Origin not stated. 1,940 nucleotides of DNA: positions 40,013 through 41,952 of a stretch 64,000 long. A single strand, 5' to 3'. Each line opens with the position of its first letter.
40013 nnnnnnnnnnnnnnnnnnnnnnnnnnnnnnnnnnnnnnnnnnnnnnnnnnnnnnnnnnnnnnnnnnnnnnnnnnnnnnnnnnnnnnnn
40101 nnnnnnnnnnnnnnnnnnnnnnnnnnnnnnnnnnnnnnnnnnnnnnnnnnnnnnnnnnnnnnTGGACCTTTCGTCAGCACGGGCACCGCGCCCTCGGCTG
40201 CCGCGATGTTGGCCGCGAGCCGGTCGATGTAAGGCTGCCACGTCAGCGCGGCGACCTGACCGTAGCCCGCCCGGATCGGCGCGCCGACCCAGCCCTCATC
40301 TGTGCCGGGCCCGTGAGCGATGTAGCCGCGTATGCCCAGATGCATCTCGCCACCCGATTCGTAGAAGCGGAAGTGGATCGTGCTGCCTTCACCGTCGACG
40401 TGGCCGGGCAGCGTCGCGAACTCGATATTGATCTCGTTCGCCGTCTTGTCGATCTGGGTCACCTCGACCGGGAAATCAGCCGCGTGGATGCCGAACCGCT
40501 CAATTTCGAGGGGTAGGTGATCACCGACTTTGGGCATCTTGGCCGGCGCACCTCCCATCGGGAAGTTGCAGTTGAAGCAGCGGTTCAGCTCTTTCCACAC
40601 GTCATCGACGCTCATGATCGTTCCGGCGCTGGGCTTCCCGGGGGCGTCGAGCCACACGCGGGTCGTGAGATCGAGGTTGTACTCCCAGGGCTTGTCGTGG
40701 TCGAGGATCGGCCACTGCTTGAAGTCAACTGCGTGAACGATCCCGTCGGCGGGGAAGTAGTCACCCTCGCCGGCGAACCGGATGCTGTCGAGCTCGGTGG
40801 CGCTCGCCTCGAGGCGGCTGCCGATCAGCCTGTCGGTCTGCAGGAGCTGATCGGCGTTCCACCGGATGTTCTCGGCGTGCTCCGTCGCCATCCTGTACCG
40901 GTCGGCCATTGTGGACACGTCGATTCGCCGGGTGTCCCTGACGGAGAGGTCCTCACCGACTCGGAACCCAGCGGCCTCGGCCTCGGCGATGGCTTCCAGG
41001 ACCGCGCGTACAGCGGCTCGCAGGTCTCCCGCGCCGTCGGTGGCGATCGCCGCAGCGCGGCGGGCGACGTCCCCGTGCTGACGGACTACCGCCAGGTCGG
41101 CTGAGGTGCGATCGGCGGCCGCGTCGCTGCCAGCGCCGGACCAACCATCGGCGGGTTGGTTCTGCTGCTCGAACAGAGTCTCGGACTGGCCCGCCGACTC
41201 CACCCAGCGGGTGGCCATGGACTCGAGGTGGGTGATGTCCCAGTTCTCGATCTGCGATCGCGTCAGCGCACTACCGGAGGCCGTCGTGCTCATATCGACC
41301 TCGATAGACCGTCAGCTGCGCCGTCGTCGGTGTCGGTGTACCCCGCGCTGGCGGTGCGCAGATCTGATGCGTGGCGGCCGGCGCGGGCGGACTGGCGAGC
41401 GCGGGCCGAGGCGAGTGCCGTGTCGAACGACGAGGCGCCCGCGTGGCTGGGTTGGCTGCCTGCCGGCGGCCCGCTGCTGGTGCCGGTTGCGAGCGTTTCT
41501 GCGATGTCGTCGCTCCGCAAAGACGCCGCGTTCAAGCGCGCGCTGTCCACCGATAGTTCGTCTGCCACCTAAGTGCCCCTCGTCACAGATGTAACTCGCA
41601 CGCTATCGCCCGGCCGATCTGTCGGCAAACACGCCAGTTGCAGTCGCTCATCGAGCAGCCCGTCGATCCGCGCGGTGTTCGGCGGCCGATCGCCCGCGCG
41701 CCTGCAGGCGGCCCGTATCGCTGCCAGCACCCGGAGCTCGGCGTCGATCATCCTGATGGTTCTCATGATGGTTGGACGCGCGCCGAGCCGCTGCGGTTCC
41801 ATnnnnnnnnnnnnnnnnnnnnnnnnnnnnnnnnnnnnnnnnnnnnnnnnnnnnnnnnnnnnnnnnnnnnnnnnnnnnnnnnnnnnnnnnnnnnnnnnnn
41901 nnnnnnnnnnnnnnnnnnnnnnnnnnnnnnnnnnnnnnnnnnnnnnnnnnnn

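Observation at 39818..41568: Minus-strand three-gene cassette: small WXG-associated protein, WXG100-domain polymorphic toxin, and membrane immunity candidate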

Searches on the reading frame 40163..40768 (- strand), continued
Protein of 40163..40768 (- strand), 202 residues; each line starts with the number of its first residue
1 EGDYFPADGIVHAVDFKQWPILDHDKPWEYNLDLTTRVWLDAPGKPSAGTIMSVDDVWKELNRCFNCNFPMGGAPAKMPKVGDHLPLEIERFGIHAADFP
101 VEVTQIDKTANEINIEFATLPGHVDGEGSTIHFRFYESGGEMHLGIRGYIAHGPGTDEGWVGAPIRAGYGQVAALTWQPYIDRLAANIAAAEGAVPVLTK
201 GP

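Call 72: find_encoding_contigs(protein=P0097, flank=3000, max_places=1)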
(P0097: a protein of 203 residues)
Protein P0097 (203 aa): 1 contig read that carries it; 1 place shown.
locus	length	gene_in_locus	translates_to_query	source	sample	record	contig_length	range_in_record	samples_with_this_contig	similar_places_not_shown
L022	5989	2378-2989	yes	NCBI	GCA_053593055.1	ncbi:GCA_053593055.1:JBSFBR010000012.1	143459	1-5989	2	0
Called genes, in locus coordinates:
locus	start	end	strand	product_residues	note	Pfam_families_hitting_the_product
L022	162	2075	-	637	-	PF13292:DXP_synthase_N, PF00456:Transketolase_N (faint), PF00676:E1_dh (faint), PF02775:TPP_enzyme_C (faint), PF02779:Transket_pyr, PF02780:Transketolase_C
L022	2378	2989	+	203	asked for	-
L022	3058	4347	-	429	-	PF02653:BPD_transp_2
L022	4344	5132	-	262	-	PF00005:ABC_tran, PF02463:SMC_N, PF13304:AAA_21 (faint)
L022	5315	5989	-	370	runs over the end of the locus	PF13407:Peripla_BP_4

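Call 83: fold_search(model_id=the predicted structure, library=viral)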
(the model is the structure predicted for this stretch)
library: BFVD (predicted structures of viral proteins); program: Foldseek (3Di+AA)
matches with E <= 10: 1159; with E <= 0.001: 1
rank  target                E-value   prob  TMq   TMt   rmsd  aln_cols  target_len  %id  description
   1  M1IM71                3.9e-04  1.00  0.42  0.54   6.4       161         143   10  (no name in the UniProt tables at hand)
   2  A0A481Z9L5            4.0e-03  0.98  0.39  0.37   7.3       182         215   10  START domain protein [Pithovirus LCPAC304]
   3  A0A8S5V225            8.1e-03  0.98  0.27  0.44   5.5       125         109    8  Uncharacterized protein [Myoviridae sp. ctJ2i1]
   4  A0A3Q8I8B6            9.7e-03  0.90  0.21  0.24  20.0        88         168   10  Uncharacterized protein [Lactobacillus phage Bromius]
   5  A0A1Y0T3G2            1.0e-02  0.38  0.25  0.15  19.4       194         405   15  Uncharacterized protein [Pseudomonas phage Noxifer]
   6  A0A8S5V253            1.1e-02  0.77  0.28  0.27   8.9       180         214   12  Uncharacterized protein [Myoviridae sp. ctJ2i1]
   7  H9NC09                1.6e-02  0.80  0.31  0.41   8.8       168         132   13  (no name in the UniProt tables at hand)
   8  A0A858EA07            1.7e-02  0.90  0.21  0.26  18.5        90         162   16  Uncharacterized protein [Listeria phage vB_Liva_VAfA18]
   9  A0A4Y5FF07            1.8e-02  0.85  0.21  0.25  17.2        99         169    9  Uncharacterized protein [Lactobacillus phage 3-521]
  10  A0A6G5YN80            2.1e-02  0.99  0.23  0.24   4.2        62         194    8  (no name in the UniProt tables at hand)
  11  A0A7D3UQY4            2.8e-02  0.72  0.33  0.33   7.9       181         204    9  Lipid-binding START domain-containing protein [Fadolivirus FV1/VV64]
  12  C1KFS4                3.0e-02  0.98  0.21  0.25   4.2        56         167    7  Uncharacterized protein [Lactobacillus phage Lb338-1]
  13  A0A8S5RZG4            3.0e-02  0.41  0.14  0.27  13.7        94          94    8  Uncharacterized protein [Myoviridae sp. ctNQV2]
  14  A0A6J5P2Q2            3.2e-02  0.16  0.12  0.06  13.0        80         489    9  Uncharacterized protein [uncultured Caudovirales phage]
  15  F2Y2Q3                3.8e-02  0.69  0.35  0.25   6.3       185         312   10  (no name in the UniProt tables at hand)
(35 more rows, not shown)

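Call 85: search_dna_similar(query=window:40163-40768:-, collection=plasmids, mode=protein, max_evalue=0.001, max_rows=10)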
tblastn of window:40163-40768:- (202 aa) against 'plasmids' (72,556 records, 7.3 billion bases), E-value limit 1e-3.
Records with a match: 13; places in all: 13; records where one place covers at least 80% of the query: 1.
Best place of each record, by identity: 60-80% 1; <60% 12.
By first word of the organism name: Curtobacterium 10; Mycolicibacterium 1; Mycobacterium 1; Tsukamurella 1.
By predicted mobility (MOB-suite, as given by PLSDB): non-mobilizable 12; mobilizable 1.
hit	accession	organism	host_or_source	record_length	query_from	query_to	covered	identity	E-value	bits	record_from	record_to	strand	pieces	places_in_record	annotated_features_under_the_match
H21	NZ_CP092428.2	Mycolicibacterium rufum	-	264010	27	193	83%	56.2%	3e-56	197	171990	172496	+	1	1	PPE domain-containing protein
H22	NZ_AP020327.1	Mycobacterium avium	-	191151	48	139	46%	68.5%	6e-34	134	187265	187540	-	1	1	hypothetical protein | DUF4226 domain-containing protein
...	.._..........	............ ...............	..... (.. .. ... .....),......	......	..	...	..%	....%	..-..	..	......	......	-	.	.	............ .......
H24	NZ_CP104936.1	Curtobacterium flaccumfaciens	Euphorbia pulcherrima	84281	57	188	65%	28.5%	1e-6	55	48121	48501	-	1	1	hypothetical protein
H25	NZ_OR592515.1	Curtobacterium flaccumfaciens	-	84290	57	188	65%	28.5%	1e-6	55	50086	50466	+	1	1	hypothetical protein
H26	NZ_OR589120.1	Curtobacterium flaccumfaciens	-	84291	57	188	65%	28.5%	1e-6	55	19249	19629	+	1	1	hypothetical protein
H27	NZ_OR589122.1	Curtobacterium flaccumfaciens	-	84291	57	188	65%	28.5%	1e-6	55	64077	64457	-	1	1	hypothetical protein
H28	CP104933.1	Curtobacterium flaccumfaciens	Euphorbia pulcherrima cv. Atla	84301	57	188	65%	28.5%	1e-6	55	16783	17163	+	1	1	hypothetical protein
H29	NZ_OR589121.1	Curtobacterium flaccumfaciens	-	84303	57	188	65%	28.5%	1e-6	55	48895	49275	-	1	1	hypothetical protein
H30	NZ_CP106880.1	Curtobacterium flaccumfaciens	Euphorbia pulcherrima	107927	57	188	65%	28.5%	1e-6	55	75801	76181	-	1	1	hypothetical protein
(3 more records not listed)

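Call 86: get_annotated_region(hit=H21, flank=7000)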
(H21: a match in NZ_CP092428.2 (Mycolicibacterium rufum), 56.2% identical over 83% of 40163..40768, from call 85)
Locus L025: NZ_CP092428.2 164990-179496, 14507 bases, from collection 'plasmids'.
description: Mycolicibacterium rufum strain JCM 16372 plasmid unnamed, complete sequence
organism: Mycolicibacterium rufum (NCBI taxid 318424)
taxonomy: Bacteria; Actinomycetota; Actinomycetes; Mycobacteriales; Mycobacteriaceae; Mycolicibacterium; Mycolicibacterium rufum
host: -; source: -; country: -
typing (MOB-suite, as given by PLSDB): mobilizable; relaxase MOBF
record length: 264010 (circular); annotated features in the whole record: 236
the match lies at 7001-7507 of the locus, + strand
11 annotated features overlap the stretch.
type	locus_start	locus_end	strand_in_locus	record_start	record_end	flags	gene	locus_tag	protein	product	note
CDS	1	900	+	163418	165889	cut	-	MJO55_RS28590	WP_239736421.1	hypothetical protein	-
CDS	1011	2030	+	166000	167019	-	-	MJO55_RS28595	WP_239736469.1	hypothetical protein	-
CDS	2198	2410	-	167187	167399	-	-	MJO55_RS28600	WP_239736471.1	helix-turn-helix transcriptional regulator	-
CDS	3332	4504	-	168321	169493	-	-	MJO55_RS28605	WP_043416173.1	hypothetical protein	-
CDS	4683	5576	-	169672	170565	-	-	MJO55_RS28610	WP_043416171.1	hypothetical protein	-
CDS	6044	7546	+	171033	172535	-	-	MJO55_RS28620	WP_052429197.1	PPE domain-containing protein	-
CDS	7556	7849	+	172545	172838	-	-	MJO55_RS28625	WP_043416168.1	hypothetical protein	-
CDS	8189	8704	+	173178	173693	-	-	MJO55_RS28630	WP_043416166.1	hypothetical protein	-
CDS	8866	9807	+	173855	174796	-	-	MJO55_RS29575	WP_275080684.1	C40 family peptidase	GO:0006508 - proteolysis [Evidence IEA]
CDS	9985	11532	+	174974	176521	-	eccB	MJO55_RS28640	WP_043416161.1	type VII secretion protein EccB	GO:0009306 - protein secretion [Evidence IEA]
CDS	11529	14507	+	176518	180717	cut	-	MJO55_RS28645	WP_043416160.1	type VII secretion protein EccC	-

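Call 89: find_related_loci(query=A4, collection=viral_contigs, flank=5000)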
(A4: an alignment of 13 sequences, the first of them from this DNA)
Query A4 (173 aa) in viral_contigs; peptide patterns used: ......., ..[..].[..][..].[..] (x = any residue, [..] = any of these).
54 stretches matched a pattern, but none encodes a relative of the query by tblastn (E <= 1e-3).

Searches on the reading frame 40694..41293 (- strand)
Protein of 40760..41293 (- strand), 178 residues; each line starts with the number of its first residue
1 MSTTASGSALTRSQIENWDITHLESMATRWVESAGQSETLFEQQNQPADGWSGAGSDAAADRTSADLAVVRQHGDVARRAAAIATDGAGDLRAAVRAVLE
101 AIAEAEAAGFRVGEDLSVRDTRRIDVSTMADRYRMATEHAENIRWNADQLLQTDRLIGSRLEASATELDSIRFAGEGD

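Call 60: find_homologous_proteins(query=window:40760-41293:-)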
Query seq(178 aa) (178 aa): 18 proteins with E <= 0.001 among 1443 candidates.
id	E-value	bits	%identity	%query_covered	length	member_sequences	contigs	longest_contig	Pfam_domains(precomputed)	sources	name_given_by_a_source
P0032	3.0e-55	205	63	98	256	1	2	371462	-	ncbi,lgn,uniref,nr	ncbi:hypothetical protein [Mycolicibacterium wolinskyi]|uniref:hypothetical protein n=1 Tax=Mycolici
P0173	2.5e-52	195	61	98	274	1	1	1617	-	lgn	-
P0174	3.7e-51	191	59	100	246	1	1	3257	-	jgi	jgi:hypothetical protein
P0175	1.3e-49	186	59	97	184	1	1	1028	-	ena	-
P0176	3.0e-49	185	57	97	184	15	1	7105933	-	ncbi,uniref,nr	ncbi:hypothetical protein [Mycolicibacterium goodii]|uniref:ESX-1 secretion-associated protein EspA/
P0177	6.3e-48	181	58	97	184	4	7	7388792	-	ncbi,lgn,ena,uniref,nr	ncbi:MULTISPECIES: hypothetical protein [Mycolicibacterium]|uniref:ESX-1 secretion-associated protei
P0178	3.7e-45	172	55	98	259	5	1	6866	-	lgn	-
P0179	2.2e-42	163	53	93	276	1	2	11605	-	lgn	-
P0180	4.1e-42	162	52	93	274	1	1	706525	-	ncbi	ncbi:hypothetical protein ABQF34_12310 [Mycolicibacterium boenickei]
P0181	6.3e-42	161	53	98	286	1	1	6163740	-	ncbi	ncbi:hypothetical protein [Mycolicibacterium lutetiense]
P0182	1.1e-41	160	53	94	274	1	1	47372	-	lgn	-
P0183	1.8e-41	160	53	98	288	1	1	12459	-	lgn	-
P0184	1.4e-40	157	55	88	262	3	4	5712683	-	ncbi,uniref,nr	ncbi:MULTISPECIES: hypothetical protein [Mycolicibacterium]|uniref:Transmembrane protein n=1 Tax=Myc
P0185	4.0e-39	152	53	100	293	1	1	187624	-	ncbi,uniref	ncbi:hypothetical protein ACQI4F_15655 [Mycolicibacterium vaccae]|uniref:hypothetical protein n=1 Ta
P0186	7.6e-39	151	61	79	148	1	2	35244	-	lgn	-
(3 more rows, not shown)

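Call 69: predict_structure(alignment_id=A5)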
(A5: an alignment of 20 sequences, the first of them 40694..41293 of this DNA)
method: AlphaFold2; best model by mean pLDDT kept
length: 200 residues; sequences in the alignment: 20
mean_pLDDT: 84.8   pTM: 0.74
mean pLDDT of the five models: 84.8, 84.1, 83.0, 81.7, 81.2
residues with pLDDT >= 90: 132; 70-90: 31; 50-70: 10; < 50: 27
segments of 3 or more residues with pLDDT < 50: 1-6, 180-200
pLDDT, mean of each block of 10 residues (from residue 1): 53 96 95 93 79 80 91 96 98 98 97 96 86 96 97 96 93 69 44 43
secondary structure, 60 per line:
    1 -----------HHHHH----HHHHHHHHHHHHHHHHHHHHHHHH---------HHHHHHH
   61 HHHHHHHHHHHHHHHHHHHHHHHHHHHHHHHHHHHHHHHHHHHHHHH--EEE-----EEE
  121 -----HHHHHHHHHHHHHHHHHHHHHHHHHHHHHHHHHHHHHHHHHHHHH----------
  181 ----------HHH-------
elements in order: H12-16 H21-44 H54-107 E110-112 E118-120 H126-170

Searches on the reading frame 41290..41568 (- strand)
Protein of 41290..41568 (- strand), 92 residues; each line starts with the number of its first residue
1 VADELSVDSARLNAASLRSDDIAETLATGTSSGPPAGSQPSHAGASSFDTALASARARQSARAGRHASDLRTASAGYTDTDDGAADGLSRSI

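Call 4: search_protein_families(library=pfam, proteins=[window:41290-41568:-], max_evalue=1)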
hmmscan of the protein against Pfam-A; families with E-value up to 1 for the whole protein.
window:41290-41568:- (92 aa): 1 family
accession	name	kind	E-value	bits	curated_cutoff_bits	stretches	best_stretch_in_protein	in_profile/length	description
PF10824.14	T7SS_ESX_EspC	-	9.1e-06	26.5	23.5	1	1-88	1-98/100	Excreted virulence factor EspC, type VII ESX diderm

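Call 9: search_protein_families(library=ncbifam, proteins=[window:41290-41568:-], max_evalue=1)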
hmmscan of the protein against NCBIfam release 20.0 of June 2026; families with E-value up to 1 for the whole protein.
window:41290-41568:- (92 aa): 0 families

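Call 10: search_protein_families(library=phrogs, proteins=[window:41290-41568:-], max_evalue=0.1)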
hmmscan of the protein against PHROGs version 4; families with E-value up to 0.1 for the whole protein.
window:41290-41568:- (92 aa): 1 family
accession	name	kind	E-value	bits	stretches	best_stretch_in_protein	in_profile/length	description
phrog_38108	-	unknown function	0.095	14.1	0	1-90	4-93/95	-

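Call 76: search_protein_families(library=padloc, proteins=[window:41290-41568:-], max_evalue=0.01)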
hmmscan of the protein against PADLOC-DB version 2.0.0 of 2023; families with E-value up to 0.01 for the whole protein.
window:41290-41568:- (92 aa): 0 families

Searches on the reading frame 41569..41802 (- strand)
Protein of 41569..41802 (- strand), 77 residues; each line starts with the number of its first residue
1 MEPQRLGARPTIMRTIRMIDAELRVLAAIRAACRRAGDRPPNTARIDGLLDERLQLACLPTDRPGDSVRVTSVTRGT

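Call 4: search_protein_families(library=pfam, proteins=[window:41569-41802:-], max_evalue=1)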
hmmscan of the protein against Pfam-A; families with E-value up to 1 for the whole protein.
window:41569-41802:- (77 aa): 0 families

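Call 9: search_protein_families(library=ncbifam, proteins=[window:41569-41802:-], max_evalue=1)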
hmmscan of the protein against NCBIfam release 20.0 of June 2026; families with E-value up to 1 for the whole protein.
window:41569-41802:- (77 aa): 0 families

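Call 10: search_protein_families(library=phrogs, proteins=[window:41569-41802:-], max_evalue=0.1)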
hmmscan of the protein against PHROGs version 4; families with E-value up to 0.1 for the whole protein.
window:41569-41802:- (77 aa): 1 family
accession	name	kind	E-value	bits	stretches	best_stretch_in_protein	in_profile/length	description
phrog_16514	-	unknown function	3.8e-11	45.1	1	13-63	1-45/141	-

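Call 76: search_protein_families(library=padloc, proteins=[window:41569-41802:-], max_evalue=0.01)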
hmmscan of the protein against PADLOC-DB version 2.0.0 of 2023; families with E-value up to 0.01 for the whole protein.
window:41569-41802:- (77 aa): 0 families
